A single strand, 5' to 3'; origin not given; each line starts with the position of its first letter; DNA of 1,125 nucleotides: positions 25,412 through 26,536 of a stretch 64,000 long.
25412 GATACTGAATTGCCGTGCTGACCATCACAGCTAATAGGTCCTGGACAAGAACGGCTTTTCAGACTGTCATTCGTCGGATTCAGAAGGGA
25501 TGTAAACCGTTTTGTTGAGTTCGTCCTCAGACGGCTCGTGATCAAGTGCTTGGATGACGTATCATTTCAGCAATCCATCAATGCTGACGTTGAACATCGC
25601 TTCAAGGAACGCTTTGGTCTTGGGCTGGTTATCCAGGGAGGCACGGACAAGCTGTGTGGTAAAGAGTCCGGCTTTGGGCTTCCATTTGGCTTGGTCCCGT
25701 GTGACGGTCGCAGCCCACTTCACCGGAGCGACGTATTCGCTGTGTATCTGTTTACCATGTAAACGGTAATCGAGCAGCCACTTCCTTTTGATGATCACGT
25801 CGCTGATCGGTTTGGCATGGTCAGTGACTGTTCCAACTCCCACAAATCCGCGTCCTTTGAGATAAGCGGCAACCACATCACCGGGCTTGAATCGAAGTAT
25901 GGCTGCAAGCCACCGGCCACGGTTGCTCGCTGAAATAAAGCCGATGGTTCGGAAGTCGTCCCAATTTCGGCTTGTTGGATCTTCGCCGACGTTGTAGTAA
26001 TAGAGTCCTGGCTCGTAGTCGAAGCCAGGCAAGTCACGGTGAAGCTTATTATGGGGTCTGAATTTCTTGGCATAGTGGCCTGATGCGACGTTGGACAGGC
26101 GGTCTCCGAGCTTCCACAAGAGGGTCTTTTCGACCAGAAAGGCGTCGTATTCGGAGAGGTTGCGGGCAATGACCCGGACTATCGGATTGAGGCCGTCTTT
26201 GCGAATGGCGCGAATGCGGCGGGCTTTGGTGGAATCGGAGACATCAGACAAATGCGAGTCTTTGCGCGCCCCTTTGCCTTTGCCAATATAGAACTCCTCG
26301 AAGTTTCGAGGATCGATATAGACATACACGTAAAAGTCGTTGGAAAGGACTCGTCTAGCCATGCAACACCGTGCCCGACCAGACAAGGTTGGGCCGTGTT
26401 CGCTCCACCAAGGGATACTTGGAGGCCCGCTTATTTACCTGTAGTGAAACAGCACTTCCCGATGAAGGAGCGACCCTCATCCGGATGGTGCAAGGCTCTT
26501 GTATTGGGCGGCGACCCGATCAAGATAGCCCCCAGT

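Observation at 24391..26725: Two inverted ~350-nt elements with compensatory base changes, each forming the 5' leader of a different gene: candidate novel structured RNA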

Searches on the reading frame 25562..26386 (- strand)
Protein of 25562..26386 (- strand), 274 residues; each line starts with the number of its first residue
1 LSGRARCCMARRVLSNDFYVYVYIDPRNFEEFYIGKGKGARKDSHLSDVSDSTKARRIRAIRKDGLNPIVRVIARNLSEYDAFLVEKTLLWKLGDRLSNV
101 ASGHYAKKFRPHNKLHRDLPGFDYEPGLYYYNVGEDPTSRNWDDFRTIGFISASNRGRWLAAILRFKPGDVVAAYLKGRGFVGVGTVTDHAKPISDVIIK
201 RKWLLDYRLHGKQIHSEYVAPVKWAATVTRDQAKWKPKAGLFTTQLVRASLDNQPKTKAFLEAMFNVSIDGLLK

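Call 10: search_protein_families(library=pfam, proteins=[window:25562-26362:-], max_evalue=0.01)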
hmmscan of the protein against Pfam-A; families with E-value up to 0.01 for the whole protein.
window:25562-26362:- (266 aa): 1 family
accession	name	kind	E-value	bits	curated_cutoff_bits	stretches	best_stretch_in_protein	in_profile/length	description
PF22945.2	LEM-3_GIY-YIG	-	1.9e-08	34.9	27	1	24-106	28-118/151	LEM-3-like GIY-YIG domain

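Call 14: find_encoding_contigs(protein=window:25562-26362:-, flank=10000, max_places=10)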
Protein window:25562-26362:- (266 aa): no gene with exactly this product is on record in the collection.

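Call 15: find_encoding_contigs(protein=window:25562-26386:-, flank=10000, max_places=10)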
Protein window:25562-26386:- (274 aa): no gene with exactly this product is on record in the collection.

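Call 22: find_homologous_proteins(query=window:25562-26362:-)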
Query window:25562-26362:- (266 aa): 2023 proteins with E <= 0.001 among 2568 candidates; the best 120 are listed.
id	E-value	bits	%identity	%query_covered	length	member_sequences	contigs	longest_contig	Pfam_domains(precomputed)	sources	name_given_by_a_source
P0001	4.6e-178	608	100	100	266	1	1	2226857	PF22945.3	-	-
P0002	9.7e-133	460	76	100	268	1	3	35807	PF22945.3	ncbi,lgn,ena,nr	ncbi:MAG: GIY-YIG nuclease family protein [Nitrospira sp. SB0672_bin_25]|nr:GIY-YIG nuclease family 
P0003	6.8e-117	408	70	97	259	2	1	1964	PF22945.3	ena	-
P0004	4.8e-112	392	68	97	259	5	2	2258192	PF22945.3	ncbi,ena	-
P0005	7.3e-108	378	66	97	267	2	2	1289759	PF22945.3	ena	-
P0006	3.1e-106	373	64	94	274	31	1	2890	PF22945.3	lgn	-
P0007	1.7e-105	370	66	97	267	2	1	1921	PF22945.3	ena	-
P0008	1.9e-105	370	65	97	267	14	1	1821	PF22945.3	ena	-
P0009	3.4e-105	369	64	97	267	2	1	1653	PF22945.3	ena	-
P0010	3.8e-105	369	64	97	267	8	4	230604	PF22945.3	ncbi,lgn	-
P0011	7.8e-105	368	64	97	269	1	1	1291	PF22945.3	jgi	jgi:uncharacterized protein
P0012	8.5e-105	368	65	97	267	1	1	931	PF22945.3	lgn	-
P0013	9.0e-105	368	64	97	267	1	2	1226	PF22945.3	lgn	-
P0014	9.6e-105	368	63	96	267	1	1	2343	PF22945.3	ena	-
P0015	1.2e-104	368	65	97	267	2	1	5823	PF22945.3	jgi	-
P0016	1.6e-104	367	64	97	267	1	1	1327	PF22945.3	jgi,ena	-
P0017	2.0e-104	367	64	97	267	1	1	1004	PF22945.3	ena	-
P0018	3.2e-104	366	64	97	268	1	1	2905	PF22945.3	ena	-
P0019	4.5e-104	366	65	97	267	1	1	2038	PF22945.3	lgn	-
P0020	5.2e-104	366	64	97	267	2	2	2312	PF22945.3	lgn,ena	-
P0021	6.5e-104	365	64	97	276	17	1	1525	PF22945.3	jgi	jgi:hypothetical protein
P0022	6.5e-104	365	65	97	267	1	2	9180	PF22945.3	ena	-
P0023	1.1e-103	365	64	97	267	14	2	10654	PF22945.3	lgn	-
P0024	1.2e-103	364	64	97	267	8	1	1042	PF22945.3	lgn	-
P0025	1.5e-103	364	63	97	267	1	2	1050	PF22945.3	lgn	-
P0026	2.2e-103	363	64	97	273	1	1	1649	PF22945.3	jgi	-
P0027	2.4e-103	363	64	97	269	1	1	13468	PF22945.3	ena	-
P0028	4.1e-103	363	63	97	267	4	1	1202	PF22945.3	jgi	jgi:hypothetical protein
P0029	5.4e-103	362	64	97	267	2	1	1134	PF22945.3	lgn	-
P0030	1.4e-102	361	63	97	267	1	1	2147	PF22945.3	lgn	-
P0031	1.6e-102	361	64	97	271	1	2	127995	PF22945.3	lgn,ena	-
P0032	1.9e-102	360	64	97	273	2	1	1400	PF22945.3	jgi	jgi:hypothetical protein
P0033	2.6e-102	360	63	97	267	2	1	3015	PF22945.3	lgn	-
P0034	3.0e-102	360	62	97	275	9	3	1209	PF22945.3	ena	-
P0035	3.2e-102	360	62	97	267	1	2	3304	PF22945.3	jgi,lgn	jgi:hypothetical protein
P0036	4.9e-102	359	62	97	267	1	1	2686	PF22945.3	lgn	-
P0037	5.6e-102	359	65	96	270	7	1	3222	PF22945.3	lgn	-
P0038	7.7e-102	358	62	95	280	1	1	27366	PF22945.3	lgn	-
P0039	1.5e-101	357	62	97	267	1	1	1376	PF22945.3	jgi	jgi:uncharacterized protein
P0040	1.5e-101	357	64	97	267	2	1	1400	PF22945.3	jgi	jgi:hypothetical protein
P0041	1.5e-101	357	65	97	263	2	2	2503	PF22945.3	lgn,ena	-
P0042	1.8e-101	357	62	97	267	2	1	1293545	PF22945.3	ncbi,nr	ncbi:hypothetical protein B9Z33_01175 [Limnohabitans sp. T6-20]|nr:hypothetical protein B9Z33_01175 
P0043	1.9e-101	357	63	97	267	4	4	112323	PF22945.3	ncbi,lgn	ncbi:MAG: GIY-YIG nuclease family protein [Candidatus Thiodiazotropha endolucinida]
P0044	2.3e-101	357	63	96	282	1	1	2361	PF22945.3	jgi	jgi:hypothetical protein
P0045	2.6e-101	357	62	95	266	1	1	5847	PF22945.3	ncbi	-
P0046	3.2e-101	356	62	97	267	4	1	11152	PF22945.3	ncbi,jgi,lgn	-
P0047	3.3e-101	356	62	97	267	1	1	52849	PF22945.3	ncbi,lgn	-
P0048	3.9e-101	356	63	97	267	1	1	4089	PF22945.3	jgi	jgi:uncharacterized protein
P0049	4.8e-101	356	63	95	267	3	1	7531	PF22945.3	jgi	-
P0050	5.2e-101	356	67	91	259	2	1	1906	PF22945.3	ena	-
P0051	6.5e-101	355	64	97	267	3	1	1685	PF22945.3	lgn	-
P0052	6.7e-101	355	64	97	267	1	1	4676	PF22945.3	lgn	-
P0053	6.8e-101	355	62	97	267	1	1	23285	PF22945.3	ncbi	-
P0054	8.2e-101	355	61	98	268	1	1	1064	PF22945.3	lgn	-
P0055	9.5e-101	355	63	97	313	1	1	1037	PF22945.3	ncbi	ncbi:MAG: LEM-3-like GIY-YIG domain-containing protein, partial [Minisyncoccia bacterium]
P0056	1.1e-100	355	62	97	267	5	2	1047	PF22945.3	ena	-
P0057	1.5e-100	354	64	97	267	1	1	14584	PF22945.3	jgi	jgi:hypothetical protein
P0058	2.3e-100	354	63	97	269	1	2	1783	PF22945.3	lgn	-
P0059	2.6e-100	353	64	96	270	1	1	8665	PF22945.3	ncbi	-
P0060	2.7e-100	353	63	97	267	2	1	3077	PF22945.3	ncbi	-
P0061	3.0e-100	353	61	97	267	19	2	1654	PF22945.3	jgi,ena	jgi:hypothetical protein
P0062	3.2e-100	353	61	97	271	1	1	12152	PF22945.3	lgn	-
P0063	3.4e-100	353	62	97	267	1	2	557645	PF22945.3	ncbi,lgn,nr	nr:GIY-YIG nuclease family protein [uncultured Rhodoferax sp.]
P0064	3.6e-100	353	62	97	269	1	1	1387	PF22945.3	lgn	-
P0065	4.2e-100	353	61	97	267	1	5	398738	PF22945.3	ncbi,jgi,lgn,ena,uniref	ncbi:LEM-3-like GIY-YIG domain-containing protein [Chlorobium sp.]|uniref:LEM-3-like GIY-YIG domain-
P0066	4.2e-100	353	64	95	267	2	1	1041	PF22945.3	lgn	-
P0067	8.8e-100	352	61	100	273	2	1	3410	PF22945.3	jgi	jgi:uncharacterized protein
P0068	9.0e-100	352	63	96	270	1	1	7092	PF22945.3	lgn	-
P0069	1.1e-99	351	61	95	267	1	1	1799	PF22945.3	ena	-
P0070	1.3e-99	351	61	97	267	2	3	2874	PF22945.3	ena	-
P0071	1.7e-99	351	61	97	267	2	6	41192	PF22945.3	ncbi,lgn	ncbi:MAG: LEM-3-like GIY-YIG domain-containing protein [Burkholderiales bacterium]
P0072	1.8e-99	351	62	97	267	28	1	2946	PF22945.3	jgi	jgi:hypothetical protein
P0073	1.9e-99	351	63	96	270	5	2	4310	PF22945.3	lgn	-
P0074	2.0e-99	351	63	95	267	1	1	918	PF22945.3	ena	-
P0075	2.1e-99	350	62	97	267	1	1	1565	PF22945.3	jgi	-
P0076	2.2e-99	350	60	97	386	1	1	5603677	PF22945.3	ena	-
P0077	2.4e-99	350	63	96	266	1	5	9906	PF22945.3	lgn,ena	-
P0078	2.6e-99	350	63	96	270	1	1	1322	PF22945.3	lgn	-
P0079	3.7e-99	350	63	96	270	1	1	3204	PF22945.3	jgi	jgi:hypothetical protein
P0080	4.0e-99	349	62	97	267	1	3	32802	PF22945.3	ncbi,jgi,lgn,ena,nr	ncbi:MAG TPA: GIY-YIG nuclease family protein [bacterium]|nr:GIY-YIG nuclease family protein [bacter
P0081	4.4e-99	349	62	97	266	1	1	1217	PF22945.3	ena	-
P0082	4.7e-99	349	61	97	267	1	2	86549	PF22945.3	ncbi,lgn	-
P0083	5.0e-99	349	62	96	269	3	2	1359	PF22945.3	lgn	-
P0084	5.4e-99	349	63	95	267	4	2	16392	PF22945.3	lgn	-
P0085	6.9e-99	349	64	93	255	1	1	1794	PF22945.3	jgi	jgi:uncharacterized protein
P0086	8.7e-99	348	59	98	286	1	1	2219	PF22945.3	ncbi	-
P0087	9.1e-99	348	61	97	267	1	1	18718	PF22945.3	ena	-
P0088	1.0e-98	348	62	97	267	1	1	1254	PF22945.3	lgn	-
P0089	1.2e-98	348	61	97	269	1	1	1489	PF22945.3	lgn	-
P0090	1.6e-98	348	62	95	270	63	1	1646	PF22945.3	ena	-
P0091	1.6e-98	348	61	96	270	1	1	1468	PF22945.3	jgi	jgi:uncharacterized protein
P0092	1.6e-98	347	63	95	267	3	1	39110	PF22945.3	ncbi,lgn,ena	-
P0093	2.1e-98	347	59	99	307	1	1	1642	PF22945.3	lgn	-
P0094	2.6e-98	347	62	96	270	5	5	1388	PF22945.3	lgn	-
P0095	3.6e-98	346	62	98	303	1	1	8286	PF22945.3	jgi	jgi:hypothetical protein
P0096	5.1e-98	346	62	97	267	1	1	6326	PF22945.3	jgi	jgi:uncharacterized protein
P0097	5.2e-98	346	59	97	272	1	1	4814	PF22945.3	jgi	jgi:hypothetical protein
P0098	6.8e-98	345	61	97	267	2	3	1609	PF22945.3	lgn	-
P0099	8.0e-98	345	63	96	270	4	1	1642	PF22945.3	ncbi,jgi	-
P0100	9.7e-98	345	60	97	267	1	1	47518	PF22945.3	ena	-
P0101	1.1e-97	345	62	97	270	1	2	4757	PF22945.3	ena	-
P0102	1.1e-97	345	60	97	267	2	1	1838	PF22945.3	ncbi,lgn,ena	-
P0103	1.2e-97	345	60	97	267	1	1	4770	PF22945.3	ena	-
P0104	1.5e-97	344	61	95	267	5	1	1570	PF22945.3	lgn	-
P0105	1.6e-97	344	61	97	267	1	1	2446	PF22945.3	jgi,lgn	jgi:hypothetical protein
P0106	2.0e-97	344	59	98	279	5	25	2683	PF22945.3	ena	-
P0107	2.3e-97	344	62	96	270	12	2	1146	PF22945.3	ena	-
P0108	2.3e-97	344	59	97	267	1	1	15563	PF22945.3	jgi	-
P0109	2.6e-97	344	62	97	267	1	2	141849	PF22945.3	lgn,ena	-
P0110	2.8e-97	343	62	95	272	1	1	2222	PF22945.3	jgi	jgi:uncharacterized protein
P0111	3.0e-97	343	60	97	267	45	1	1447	PF22945.3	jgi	-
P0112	3.6e-97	343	60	97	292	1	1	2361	PF22945.3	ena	-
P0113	3.7e-97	343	61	97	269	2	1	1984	PF22945.3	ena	-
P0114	3.7e-97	343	63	97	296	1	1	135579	PF22945.3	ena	-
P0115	3.9e-97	343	59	98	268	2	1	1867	PF22945.3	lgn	-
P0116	4.5e-97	343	62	96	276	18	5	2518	PF22945.3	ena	-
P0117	4.9e-97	343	60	97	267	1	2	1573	PF22945.3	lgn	-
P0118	4.9e-97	343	61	97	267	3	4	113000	PF22945.3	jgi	jgi:uncharacterized protein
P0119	5.6e-97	342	62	96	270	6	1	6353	PF22945.3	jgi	jgi:hypothetical protein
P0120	5.9e-97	342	61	95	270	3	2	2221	PF22945.3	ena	-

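Call 23: find_encoding_contigs(protein=P0002, flank=6000, max_places=4)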
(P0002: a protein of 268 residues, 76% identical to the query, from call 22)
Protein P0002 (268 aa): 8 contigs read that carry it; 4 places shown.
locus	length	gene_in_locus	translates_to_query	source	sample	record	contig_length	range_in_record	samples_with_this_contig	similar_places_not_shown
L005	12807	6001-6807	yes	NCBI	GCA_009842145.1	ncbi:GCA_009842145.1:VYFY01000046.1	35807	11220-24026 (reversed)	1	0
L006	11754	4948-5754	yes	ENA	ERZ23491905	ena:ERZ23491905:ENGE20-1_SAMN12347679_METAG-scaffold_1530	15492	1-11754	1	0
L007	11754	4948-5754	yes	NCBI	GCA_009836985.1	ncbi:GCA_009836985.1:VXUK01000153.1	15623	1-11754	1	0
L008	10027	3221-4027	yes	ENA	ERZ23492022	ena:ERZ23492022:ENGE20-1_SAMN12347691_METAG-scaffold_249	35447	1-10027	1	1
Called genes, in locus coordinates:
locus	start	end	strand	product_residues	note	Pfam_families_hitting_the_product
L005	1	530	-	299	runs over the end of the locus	PF01061:ABC2_membrane, PF12698:ABC2_membrane_3, PF13346:ABC2_membrane_5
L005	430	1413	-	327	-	PF00005:ABC_tran, PF13304:AAA_21 (weak)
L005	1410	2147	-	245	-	PF02190:LON_substr_bdg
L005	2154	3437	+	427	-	PF07143:AttH, PF17186:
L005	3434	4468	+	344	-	PF10647:Gmad1 (faint), PF25852:DUF6242_C (faint), PF02012:BNR (faint), PF15902:Sortilin-Vps10, PF14870:PSII_BNR (weak), PF15902:Sortilin-Vps10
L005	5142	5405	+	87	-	-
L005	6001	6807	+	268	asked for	PF22945:LEM-3_GIY-YIG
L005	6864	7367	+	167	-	-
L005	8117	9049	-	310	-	PF12760:Zn_ribbon_IS1595 (weak), PF12762:DDE_Tnp_IS1595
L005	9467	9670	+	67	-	-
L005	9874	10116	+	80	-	-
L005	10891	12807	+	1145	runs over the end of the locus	PF00384:Molybdopterin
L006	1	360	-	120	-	?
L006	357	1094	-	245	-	PF02190:LON_substr_bdg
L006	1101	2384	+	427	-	PF07143:AttH, PF17186:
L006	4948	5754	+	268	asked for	PF22945:LEM-3_GIY-YIG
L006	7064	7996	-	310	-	PF12760:Zn_ribbon_IS1595 (weak), PF12762:DDE_Tnp_IS1595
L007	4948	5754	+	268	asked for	PF22945:LEM-3_GIY-YIG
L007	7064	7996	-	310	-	PF12760:Zn_ribbon_IS1595 (weak), PF12762:DDE_Tnp_IS1595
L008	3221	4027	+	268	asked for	PF22945:LEM-3_GIY-YIG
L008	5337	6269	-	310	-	PF12760:Zn_ribbon_IS1595 (weak), PF12762:DDE_Tnp_IS1595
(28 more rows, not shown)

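Call 24: find_encoding_contigs(protein=P0004, flank=6000, max_places=4)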
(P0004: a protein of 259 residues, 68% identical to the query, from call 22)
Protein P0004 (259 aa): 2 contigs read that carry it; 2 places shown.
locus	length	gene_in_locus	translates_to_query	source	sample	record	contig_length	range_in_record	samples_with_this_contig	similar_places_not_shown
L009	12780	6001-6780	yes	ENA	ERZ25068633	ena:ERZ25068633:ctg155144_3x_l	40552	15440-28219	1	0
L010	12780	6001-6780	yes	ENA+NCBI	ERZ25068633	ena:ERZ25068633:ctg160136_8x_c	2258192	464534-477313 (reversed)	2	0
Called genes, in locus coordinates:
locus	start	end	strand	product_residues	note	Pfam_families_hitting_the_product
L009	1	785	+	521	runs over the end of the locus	PF02310:B12-binding, PF04055:Radical_SAM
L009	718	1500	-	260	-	PF12762:DDE_Tnp_IS1595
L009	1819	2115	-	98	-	PF12762:DDE_Tnp_IS1595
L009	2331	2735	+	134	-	-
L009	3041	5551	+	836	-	PF03797:Autotransporter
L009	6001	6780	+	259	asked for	PF22945:LEM-3_GIY-YIG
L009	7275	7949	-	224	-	-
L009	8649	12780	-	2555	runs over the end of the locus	PF25374:Cadherin_FAT4_N (weak), PF00041:fn3, PF03160:Calx-beta, PF05036:SPOR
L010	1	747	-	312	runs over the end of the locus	PF13505:OMP_b-brl, PF01617:Surface_Ag_2 (weak), PF02462:Opacity (weak)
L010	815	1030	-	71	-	-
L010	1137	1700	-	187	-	-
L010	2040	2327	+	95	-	-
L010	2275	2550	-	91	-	-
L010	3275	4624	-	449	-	-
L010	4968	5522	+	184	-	-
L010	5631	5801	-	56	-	-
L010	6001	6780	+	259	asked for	PF22945:LEM-3_GIY-YIG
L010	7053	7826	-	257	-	-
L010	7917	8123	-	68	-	PF20432:Xre-like-HTH (weak), PF05930:Phage_AlpA, PF12728:HTH_17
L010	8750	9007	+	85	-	PF05016:ParE_toxin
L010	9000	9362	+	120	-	PF13413:HTH_25 (faint), PF13560:HTH_31 (weak), PF01381:HTH_3, PF12844:HTH_19 (weak)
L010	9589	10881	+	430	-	PF13356:Arm-DNA-bind_3, PF22022:Phage_int_M, PF00589:Phage_integrase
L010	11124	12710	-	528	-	PF03235:GmrSD_N, PF01844:HNH (weak)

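Call 25: find_encoding_contigs(protein=P0001, flank=6000, max_places=4)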
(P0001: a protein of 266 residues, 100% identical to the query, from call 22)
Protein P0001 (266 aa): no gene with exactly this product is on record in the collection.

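Call 58: search_protein_families(library=pfam, proteins=[L005:5142-5405:+], max_evalue=0.01)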
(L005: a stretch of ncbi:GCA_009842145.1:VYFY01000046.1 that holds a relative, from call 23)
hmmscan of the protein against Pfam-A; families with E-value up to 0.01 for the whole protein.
L005:5142-5405:+ (87 aa): 0 families

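Call 63: find_encoding_contigs(protein=P0005, flank=8000, max_places=3)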
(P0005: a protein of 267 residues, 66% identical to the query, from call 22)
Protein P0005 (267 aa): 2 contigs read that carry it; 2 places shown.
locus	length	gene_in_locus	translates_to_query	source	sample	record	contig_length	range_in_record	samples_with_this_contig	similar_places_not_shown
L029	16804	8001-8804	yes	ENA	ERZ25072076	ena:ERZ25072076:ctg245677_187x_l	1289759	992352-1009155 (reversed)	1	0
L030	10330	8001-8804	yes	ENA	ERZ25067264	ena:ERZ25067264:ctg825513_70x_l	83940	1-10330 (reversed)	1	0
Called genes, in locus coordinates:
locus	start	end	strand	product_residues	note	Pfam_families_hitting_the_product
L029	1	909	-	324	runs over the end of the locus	PF00579:tRNA-synt_1b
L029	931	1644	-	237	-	PF02163:Peptidase_M50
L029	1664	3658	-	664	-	PF13432:TPR_16 (faint), PF13174:TPR_6 (faint), PF13428:TPR_14 (faint), PF14559:TPR_19 (faint), PF13433:Peripla_BP_5 (faint), PF13458:Peripla_BP_6, PF01094:ANF_receptor (faint)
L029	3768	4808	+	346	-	PF02899:Phage_int_SAM_1, PF00589:Phage_integrase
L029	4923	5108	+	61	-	-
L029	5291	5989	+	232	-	-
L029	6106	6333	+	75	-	PF04014:MazE_antitoxin (weak)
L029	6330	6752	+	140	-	PF01850:PIN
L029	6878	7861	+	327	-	PF00291:PALP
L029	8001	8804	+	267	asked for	PF22945:LEM-3_GIY-YIG (weak)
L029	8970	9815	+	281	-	PF10386:DUF2441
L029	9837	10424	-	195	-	-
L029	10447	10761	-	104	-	PF00515:TPR_1 (faint), PF07719:TPR_2 (faint), PF13414:TPR_11 (faint), PF13428:TPR_14 (faint), PF13432:TPR_16 (faint), PF13181:TPR_8 (faint), PF23914:TPR_CcmH_CycH (weak), PF14559:TPR_19 (weak), +1 more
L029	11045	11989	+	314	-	PF00850:Hist_deacetyl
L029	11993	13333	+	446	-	PF09699:Paired_CXXCH_1 (faint), PF14522:Cytochrome_C7 (faint), PF22113:Mtrc-MtrF_II-IV_dom (weak)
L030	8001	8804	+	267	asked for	PF22945:LEM-3_GIY-YIG (weak)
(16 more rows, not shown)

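Call 64: find_encoding_contigs(protein=P0003, flank=3000, max_places=3)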
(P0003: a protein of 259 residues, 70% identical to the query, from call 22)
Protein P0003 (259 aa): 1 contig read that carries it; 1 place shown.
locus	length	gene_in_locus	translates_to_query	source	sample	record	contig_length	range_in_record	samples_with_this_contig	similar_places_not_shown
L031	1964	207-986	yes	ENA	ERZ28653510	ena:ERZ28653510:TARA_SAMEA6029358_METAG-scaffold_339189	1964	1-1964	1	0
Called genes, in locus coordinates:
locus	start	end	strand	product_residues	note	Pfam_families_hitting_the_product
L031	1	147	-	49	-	?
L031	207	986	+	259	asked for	PF22945:LEM-3_GIY-YIG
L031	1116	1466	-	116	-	PF13744:HTH_37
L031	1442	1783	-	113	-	PF05973:Gp49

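Call 73: search_protein_families(library=ncbifam, proteins=[L005:8117-9049:-, window:25562-26362:-], max_evalue=0.001)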
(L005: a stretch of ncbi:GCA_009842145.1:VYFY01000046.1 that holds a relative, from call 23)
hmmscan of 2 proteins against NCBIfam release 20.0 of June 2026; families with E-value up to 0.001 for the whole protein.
L005:8117-9049:- (310 aa): 2 families
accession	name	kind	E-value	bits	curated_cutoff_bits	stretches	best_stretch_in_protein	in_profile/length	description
NF033547.1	transpos_IS1595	equivalog_domain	6.2e-59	199.5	75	1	77-277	1-212/215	IS1595 family transposase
NF033558.1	transpos_IS1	equivalog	5.4e-05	23.2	100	1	39-216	1-166/199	IS1 family transposase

window:25562-26362:- (266 aa): 0 families
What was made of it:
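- Closest known: IS1595-family insertion sequences and their derivatives with passenger genes. Same: Sister elements encode a transposase matching NF033547 and PF12762 (calls 23, 73).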
